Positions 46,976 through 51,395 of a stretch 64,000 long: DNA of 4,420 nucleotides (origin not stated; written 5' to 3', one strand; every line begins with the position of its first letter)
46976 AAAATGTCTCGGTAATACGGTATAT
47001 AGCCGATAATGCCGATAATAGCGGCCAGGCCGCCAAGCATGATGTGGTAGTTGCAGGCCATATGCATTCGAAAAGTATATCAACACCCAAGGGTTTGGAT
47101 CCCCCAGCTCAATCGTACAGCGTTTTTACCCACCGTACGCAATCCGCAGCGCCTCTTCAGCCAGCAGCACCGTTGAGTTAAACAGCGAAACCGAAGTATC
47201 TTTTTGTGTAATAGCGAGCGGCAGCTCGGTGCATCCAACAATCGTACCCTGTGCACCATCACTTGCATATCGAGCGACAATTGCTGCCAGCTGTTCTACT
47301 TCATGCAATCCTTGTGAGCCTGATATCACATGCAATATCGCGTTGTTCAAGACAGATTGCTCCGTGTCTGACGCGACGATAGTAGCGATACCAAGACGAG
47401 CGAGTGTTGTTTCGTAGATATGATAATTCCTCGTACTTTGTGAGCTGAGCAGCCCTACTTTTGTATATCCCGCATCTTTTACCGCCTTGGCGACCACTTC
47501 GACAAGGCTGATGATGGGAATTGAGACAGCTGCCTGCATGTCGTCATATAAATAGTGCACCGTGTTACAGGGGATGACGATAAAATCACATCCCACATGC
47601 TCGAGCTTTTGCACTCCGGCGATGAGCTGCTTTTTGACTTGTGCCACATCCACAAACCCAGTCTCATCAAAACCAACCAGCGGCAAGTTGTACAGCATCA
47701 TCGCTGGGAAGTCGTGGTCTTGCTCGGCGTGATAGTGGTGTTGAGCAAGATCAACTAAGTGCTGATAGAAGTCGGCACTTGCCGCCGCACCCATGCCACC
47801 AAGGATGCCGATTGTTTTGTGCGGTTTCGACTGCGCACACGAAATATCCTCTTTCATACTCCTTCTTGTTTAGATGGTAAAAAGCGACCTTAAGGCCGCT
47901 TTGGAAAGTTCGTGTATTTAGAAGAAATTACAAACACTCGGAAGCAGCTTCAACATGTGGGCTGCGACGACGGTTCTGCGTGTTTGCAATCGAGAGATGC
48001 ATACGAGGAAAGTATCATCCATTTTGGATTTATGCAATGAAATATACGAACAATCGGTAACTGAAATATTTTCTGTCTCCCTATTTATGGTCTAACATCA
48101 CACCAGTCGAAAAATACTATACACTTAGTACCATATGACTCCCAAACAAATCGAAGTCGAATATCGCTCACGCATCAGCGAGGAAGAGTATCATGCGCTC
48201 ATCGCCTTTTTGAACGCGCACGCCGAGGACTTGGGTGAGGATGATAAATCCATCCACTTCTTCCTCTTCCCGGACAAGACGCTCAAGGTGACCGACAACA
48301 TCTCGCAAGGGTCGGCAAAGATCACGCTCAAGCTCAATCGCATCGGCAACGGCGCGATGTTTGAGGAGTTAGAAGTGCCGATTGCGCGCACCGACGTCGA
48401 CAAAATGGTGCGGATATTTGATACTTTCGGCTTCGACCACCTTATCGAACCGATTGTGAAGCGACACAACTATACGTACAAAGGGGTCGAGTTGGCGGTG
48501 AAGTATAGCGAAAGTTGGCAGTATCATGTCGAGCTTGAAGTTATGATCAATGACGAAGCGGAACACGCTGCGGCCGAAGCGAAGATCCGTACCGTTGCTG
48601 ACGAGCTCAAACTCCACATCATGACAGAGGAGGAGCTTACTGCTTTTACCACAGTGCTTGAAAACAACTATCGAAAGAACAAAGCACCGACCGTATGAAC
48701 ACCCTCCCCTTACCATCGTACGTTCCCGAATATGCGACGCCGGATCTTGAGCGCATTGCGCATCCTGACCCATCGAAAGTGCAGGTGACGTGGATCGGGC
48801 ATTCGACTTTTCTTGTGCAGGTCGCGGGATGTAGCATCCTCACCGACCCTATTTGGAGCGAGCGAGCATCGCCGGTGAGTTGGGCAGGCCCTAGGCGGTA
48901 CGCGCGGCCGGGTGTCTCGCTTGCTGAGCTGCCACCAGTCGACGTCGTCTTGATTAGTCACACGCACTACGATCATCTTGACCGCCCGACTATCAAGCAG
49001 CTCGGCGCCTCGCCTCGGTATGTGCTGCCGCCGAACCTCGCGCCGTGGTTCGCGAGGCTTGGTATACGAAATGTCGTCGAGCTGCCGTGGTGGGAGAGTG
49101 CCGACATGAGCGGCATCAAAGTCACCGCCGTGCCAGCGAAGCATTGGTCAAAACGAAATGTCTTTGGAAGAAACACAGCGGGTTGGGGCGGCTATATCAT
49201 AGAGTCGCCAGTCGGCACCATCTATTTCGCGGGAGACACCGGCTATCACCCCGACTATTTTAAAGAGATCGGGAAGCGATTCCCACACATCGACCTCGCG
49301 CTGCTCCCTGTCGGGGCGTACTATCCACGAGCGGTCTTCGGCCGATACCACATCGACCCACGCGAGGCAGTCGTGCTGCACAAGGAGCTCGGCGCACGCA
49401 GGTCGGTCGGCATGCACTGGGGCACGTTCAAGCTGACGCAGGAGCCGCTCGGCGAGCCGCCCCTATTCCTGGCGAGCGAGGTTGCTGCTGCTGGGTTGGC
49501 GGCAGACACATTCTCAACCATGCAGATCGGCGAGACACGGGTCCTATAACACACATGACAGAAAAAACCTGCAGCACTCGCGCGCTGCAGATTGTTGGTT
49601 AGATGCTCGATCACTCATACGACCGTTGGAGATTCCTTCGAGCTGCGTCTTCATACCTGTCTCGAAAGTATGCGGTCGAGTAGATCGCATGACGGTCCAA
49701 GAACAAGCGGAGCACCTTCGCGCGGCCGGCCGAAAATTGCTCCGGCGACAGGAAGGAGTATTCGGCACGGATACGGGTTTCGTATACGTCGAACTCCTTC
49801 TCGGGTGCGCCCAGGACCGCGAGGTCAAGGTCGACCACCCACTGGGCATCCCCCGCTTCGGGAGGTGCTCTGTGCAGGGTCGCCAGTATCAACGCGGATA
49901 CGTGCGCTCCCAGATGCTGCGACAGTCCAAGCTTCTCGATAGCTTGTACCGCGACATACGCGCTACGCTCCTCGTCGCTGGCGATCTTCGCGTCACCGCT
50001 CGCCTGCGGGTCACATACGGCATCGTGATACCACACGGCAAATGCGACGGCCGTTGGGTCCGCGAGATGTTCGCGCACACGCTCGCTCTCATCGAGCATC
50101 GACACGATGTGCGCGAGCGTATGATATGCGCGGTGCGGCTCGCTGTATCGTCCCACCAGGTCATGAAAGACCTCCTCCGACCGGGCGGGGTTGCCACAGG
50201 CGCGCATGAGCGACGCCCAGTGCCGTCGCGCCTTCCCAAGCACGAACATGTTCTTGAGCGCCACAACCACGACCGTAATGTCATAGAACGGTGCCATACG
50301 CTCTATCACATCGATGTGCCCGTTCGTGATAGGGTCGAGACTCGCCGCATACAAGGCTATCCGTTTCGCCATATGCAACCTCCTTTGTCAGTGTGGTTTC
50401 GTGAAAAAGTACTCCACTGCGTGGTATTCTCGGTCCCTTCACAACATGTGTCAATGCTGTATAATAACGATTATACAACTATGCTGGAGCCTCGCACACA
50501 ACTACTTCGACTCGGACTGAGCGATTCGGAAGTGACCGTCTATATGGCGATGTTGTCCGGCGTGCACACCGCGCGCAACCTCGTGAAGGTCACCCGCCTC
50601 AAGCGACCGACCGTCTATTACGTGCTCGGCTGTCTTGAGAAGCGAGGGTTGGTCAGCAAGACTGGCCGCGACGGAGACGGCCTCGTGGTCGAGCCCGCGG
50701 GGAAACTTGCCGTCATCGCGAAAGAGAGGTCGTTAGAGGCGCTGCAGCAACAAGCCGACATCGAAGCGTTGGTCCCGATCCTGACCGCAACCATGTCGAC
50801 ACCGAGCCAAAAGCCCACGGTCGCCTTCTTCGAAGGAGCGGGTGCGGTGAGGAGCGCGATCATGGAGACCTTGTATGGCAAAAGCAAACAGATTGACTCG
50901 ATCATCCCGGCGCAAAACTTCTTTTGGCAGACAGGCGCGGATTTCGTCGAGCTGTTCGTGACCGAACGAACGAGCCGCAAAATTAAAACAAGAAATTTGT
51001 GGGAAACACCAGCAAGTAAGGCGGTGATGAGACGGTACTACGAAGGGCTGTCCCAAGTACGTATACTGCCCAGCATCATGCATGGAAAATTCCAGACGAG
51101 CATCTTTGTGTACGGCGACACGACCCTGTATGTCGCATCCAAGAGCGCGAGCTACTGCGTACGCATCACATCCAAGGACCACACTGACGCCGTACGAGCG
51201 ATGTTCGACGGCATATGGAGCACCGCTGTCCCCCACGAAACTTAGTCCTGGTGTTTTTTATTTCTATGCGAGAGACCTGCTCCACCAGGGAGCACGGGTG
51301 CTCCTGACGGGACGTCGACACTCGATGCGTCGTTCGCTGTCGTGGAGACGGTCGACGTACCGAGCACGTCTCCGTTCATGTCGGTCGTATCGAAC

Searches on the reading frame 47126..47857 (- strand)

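Call 57: search_protein_families(library=pfam, proteins=[window:47126-47857:-], max_evalue=0.001)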
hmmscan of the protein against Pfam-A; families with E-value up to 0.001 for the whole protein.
window:47126-47857:- (243 aa): 1 family
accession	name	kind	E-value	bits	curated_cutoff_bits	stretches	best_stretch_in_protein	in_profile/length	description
PF01177.27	Asp_Glu_race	-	6.9e-34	117.9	31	1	19-236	1-211/211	Asp/Glu/Hydantoin racemase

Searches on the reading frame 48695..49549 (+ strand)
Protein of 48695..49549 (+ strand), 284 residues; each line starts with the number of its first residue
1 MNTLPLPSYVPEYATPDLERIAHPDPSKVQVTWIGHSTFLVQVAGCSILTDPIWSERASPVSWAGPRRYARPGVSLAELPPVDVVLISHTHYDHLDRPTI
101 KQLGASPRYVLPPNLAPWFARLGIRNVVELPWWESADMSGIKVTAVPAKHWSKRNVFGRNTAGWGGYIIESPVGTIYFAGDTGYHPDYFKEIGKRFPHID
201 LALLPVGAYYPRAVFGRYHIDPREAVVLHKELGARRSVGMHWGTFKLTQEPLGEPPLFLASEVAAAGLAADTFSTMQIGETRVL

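Call 57: search_protein_families(library=pfam, proteins=[window:48695-49549:+], max_evalue=0.001)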
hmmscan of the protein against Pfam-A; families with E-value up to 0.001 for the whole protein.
window:48695-49549:+ (284 aa): 3 families
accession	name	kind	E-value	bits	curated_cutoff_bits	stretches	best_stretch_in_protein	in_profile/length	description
PF12706.13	Lactamase_B_2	-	3.5e-39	134.9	27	1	48-242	3-200/200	Beta-lactamase superfamily domain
PF13483.12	Lactamase_B_3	-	1.1e-23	84.4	24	1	30-241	1-160/160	Beta-lactamase superfamily domain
PF00753.33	Lactamase_B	-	1.1e-05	26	22.7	1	32-94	2-56/196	Metallo-beta-lactamase superfamily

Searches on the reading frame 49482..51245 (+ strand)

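Call 57: search_protein_families(library=pfam, proteins=[window:49482-51245:+], max_evalue=0.001)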
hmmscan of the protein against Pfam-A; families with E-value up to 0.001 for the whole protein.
window:49482-51245:+ (587 aa): 1 family
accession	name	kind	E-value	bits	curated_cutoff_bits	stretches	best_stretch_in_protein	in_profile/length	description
PF01978.25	TrmB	-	2.8e-09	37.1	25.6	1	343-394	3-55/68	Sugar-specific transcriptional regulator TrmB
